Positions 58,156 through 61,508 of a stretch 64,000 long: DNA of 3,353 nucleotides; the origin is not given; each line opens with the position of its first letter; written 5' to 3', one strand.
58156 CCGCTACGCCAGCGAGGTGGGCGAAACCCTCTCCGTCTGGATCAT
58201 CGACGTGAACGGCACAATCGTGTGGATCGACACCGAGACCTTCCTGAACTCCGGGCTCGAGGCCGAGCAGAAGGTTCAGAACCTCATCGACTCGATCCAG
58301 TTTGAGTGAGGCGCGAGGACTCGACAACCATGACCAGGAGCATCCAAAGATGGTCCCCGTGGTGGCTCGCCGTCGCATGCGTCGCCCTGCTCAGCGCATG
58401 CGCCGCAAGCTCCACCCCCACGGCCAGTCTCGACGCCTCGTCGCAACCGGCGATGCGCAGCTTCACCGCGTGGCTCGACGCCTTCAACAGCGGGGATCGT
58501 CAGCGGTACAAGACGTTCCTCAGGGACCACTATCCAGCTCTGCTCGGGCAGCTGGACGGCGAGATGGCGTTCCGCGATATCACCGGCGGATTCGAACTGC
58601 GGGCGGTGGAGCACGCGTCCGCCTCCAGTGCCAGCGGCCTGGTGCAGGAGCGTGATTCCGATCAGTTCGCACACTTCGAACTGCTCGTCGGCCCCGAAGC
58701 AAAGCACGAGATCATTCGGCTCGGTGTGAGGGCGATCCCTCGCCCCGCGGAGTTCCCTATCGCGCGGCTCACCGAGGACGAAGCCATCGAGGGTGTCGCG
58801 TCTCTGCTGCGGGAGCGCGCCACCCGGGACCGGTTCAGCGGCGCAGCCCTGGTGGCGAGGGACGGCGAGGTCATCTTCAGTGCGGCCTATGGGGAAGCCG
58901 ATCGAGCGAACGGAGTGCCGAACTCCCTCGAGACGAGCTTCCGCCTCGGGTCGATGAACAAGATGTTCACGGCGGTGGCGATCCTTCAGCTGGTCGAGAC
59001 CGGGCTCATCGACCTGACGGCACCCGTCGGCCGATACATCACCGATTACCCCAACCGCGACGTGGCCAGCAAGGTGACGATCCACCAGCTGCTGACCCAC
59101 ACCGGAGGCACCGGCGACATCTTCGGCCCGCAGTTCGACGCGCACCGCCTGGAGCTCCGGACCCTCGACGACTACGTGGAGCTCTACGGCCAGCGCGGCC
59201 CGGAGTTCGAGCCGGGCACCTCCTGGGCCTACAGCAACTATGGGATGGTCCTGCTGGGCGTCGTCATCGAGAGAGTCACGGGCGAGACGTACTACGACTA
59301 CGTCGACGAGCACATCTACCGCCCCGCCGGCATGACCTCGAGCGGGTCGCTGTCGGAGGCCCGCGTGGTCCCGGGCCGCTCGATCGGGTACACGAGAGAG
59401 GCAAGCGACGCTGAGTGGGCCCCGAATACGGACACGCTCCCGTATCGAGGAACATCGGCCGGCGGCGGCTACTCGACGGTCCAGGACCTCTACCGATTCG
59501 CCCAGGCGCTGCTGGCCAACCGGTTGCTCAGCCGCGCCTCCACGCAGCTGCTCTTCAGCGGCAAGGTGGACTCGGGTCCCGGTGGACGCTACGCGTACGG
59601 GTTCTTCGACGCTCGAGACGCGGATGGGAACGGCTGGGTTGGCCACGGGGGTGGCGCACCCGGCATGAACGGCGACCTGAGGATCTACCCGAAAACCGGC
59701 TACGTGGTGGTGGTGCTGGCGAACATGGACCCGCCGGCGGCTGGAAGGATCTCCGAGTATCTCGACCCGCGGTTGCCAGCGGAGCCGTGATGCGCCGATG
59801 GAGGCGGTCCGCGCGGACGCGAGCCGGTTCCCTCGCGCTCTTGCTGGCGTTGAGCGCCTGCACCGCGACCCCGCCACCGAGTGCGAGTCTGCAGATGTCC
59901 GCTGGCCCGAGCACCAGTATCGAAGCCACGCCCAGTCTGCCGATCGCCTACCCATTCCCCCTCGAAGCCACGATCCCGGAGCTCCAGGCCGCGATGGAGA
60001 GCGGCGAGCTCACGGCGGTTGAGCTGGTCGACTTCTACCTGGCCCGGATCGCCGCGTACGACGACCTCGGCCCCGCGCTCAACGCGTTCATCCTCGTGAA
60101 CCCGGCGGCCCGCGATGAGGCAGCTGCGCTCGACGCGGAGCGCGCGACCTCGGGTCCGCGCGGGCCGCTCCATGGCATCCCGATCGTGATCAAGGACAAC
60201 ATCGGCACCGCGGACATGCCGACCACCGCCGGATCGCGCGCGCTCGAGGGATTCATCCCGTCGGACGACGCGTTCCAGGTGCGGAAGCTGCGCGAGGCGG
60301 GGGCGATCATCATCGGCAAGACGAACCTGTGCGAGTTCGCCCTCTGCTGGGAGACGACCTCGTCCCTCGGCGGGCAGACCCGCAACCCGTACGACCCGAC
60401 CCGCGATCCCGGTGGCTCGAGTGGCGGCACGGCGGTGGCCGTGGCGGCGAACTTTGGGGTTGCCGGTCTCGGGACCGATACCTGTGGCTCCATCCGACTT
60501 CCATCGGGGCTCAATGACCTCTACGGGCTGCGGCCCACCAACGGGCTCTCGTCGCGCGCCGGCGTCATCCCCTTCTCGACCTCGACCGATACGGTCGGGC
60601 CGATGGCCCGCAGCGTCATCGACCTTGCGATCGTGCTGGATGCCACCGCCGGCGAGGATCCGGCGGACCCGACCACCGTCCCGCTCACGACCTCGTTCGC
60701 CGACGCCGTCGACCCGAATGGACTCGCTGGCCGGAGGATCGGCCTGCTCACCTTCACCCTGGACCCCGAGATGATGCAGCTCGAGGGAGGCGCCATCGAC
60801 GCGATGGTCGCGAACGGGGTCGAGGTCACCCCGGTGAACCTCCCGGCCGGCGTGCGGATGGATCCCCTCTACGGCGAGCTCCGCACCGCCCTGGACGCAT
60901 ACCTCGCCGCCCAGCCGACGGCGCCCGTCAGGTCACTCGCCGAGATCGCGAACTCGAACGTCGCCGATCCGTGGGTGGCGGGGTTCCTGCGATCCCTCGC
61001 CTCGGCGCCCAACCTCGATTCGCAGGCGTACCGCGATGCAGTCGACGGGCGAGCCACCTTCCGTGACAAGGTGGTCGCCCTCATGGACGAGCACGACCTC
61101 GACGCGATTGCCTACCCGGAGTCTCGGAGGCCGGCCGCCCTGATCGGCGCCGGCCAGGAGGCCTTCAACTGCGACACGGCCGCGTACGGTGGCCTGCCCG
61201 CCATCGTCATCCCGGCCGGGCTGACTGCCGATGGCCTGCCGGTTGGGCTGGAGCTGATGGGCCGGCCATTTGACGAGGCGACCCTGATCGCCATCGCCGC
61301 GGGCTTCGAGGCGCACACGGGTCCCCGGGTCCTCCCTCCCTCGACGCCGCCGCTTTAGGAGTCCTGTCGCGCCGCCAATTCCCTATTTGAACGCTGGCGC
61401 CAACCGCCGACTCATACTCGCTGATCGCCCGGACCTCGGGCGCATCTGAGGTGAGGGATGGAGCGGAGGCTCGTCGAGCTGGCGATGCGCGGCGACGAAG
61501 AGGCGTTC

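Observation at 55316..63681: Three tandem ECF sigma / short-N-terminus membrane-partner modules plus an orphan fourth sensor-domain lipoprotein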

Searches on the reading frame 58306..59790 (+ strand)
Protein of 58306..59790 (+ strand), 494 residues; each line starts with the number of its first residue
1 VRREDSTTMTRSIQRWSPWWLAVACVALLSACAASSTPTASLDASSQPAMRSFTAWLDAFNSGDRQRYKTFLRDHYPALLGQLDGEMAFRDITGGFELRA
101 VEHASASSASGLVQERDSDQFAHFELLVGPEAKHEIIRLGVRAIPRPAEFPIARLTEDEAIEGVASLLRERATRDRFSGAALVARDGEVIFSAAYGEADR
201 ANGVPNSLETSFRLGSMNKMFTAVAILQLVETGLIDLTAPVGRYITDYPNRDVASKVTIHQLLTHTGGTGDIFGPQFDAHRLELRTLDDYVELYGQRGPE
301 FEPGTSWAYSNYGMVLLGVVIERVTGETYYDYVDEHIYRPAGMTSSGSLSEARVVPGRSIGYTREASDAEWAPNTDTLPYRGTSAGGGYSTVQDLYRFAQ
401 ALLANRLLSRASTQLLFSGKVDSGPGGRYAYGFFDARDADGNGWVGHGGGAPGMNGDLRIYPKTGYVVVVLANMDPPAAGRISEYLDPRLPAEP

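Call 3: search_protein_families(library=pfam, proteins=[window:58306-59790:+], max_evalue=0.1)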
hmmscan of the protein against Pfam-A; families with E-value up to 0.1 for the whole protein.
window:58306-59790:+ (494 aa): 2 families
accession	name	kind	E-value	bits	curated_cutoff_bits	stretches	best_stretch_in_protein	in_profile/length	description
PF00144.29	Beta-lactamase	-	3.9e-65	220.6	27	1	166-481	3-317/329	Beta-lactamase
PF13354.11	Beta-lactamase2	-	0.0083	15.9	22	0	209-241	18-50/214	Beta-lactamase enzyme family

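Call 4: search_protein_families(library=ncbifam, proteins=[window:58306-59790:+], max_evalue=0.1)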
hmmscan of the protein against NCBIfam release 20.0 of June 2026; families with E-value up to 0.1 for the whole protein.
window:58306-59790:+ (494 aa): 48 families (the best 25 are shown)
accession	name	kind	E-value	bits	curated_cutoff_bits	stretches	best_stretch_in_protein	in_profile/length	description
NF007943.0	PRK10662.1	equivalog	1.3e-20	73.4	266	1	177-411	50-279/380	D-alanyl-D-alanine-carboxypeptidase/endopeptidase AmpH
NF052559.1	MthAcHydAcmB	equivalog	1.5e-18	66.7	550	1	174-403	21-270/391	methyl acetate hydrolase AcmB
NF033085.1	bla_class_C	equivalog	3e-18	65.7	415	1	183-408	28-240/356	class C beta-lactamase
NF002968.0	PRK03642.1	equivalog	4e-16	58.9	385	1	178-344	56-238/432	penicillin binding protein PBP4B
NF009622.0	PRK13128.1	equivalog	2.2e-15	56.2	443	1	178-455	24-295/518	D-aminopeptidase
NF033569.1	blaLHK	exception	3.2e-15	55.9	850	1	186-349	64-219/390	LHK family class C beta-lactamase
NF050047.1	blaELC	exception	1e-14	54.3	840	1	178-399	98-307/434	ELC family class C beta-lactamase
NF045671.1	blaPNC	exception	1e-13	50.9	750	1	183-409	69-282/401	PNC family class C beta-lactamase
NF033698.1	blaCSA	exception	4e-13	49.1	884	1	179-373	41-227/375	CSA family class C beta-lactamase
NF033700.1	blaCMA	exception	4.3e-13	49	887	1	179-365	41-219/375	CMA family class C beta-lactamase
NF038069.1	blaIDC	exception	5e-11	42.1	850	1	191-405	69-270/395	IDC family class C beta-lactamase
NF012173.1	CMY2-MIR-ACT-EC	exception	1.1e-10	40.9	680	1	186-342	55-203/380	CMY2/MIR/ACT/EC family class C beta-lactamase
NF038238.1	blaBUT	exception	2.7e-10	39.9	850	1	184-342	55-205/383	BUT family class C beta-lactamase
NF041663.1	ampC_Sliq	exception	3.4e-10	39.4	860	1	183-399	48-250/378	cephalosporin-hydrolyzing class C beta-lactamase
NF000385.4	blaACT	exception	2.1e-09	36.9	810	1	193-341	61-202/380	ACT family cephalosporin-hydrolyzing class C beta-lactamase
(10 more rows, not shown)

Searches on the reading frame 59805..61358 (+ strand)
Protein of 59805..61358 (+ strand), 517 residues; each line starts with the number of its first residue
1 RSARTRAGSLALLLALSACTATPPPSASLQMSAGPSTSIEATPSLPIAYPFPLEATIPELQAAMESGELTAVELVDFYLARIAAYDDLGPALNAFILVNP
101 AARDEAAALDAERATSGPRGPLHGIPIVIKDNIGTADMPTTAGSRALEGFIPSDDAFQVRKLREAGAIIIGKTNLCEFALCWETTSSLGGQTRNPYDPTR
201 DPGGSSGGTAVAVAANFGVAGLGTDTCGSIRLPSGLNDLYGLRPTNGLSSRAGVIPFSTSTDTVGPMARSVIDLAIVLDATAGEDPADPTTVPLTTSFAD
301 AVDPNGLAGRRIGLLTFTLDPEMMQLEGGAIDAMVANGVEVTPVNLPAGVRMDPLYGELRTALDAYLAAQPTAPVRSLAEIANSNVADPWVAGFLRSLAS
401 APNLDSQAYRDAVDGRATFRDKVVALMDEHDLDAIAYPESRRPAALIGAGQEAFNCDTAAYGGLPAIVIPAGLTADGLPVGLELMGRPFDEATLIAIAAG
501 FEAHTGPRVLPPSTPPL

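Call 3: search_protein_families(library=pfam, proteins=[window:59805-61358:+], max_evalue=0.1)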
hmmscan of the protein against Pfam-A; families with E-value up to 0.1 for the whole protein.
window:59805-61358:+ (517 aa): 1 family
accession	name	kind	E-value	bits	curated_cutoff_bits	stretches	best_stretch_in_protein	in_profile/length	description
PF01425.27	Amidase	-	2.2e-103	347.2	27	1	73-494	1-444/445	Amidase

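Call 4: search_protein_families(library=ncbifam, proteins=[window:59805-61358:+], max_evalue=0.1)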
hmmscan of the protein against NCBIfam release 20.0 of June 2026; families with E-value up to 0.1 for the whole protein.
window:59805-61358:+ (517 aa): 26 families (the best 25 are shown)
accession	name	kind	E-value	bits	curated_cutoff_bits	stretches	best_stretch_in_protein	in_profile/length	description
NF006006.0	PRK08137.1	equivalog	1.8e-109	367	534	1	53-511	32-517/529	amidase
NF005300.0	PRK06828.1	subfamily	1e-103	347.4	494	1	53-512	11-489/491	amidase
NF005688.0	PRK07488.1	equivalog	5.3e-98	329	532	1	54-505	10-466/474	indoleacetamide hydrolase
NF005219.0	PRK06707.1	equivalog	2.3e-75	254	498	1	53-508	69-531/536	amidase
TIGR00132.1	gatA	equivalog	1.5e-73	248.1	481.1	2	61-356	2-296/466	Asp-tRNA(Asn)/Glu-tRNA(Gln) amidotransferase subunit GatA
NF005686.0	PRK07486.1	subfamily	3e-66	224.1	465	2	58-343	17-307/486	amidase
NF004816.0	PRK06170.1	equivalog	5.5e-65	219.9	503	2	56-289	13-250/493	amidase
NF009119.0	PRK12470.1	equivalog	1.4e-64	218.9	498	2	63-302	17-245/462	amidase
NF004815.0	PRK06169.1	equivalog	6.4e-64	216.2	506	1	55-506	10-460/471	amidase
NF006631.0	PRK09201.1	equivalog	6.8e-64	216.3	461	1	55-503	7-453/466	AtzE family amidohydrolase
NF005687.0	PRK07487.1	subfamily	2.1e-62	211.5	428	1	59-507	12-458/468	amidase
TIGR02715.1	amido_AtzE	subfamily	5.2e-60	203.7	425.75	1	57-503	2-446/452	AtzE family amidohydrolase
NF006043.0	PRK08186.1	subfamily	8.9e-60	202.7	487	1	54-507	6-450/600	allophanate hydrolase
NF004717.0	PRK06061.1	equivalog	8.2e-59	199.6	498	2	56-303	18-262/483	amidase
NF005565.0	PRK07235.1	subfamily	1.5e-58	198.7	545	2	117-347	83-319/506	amidase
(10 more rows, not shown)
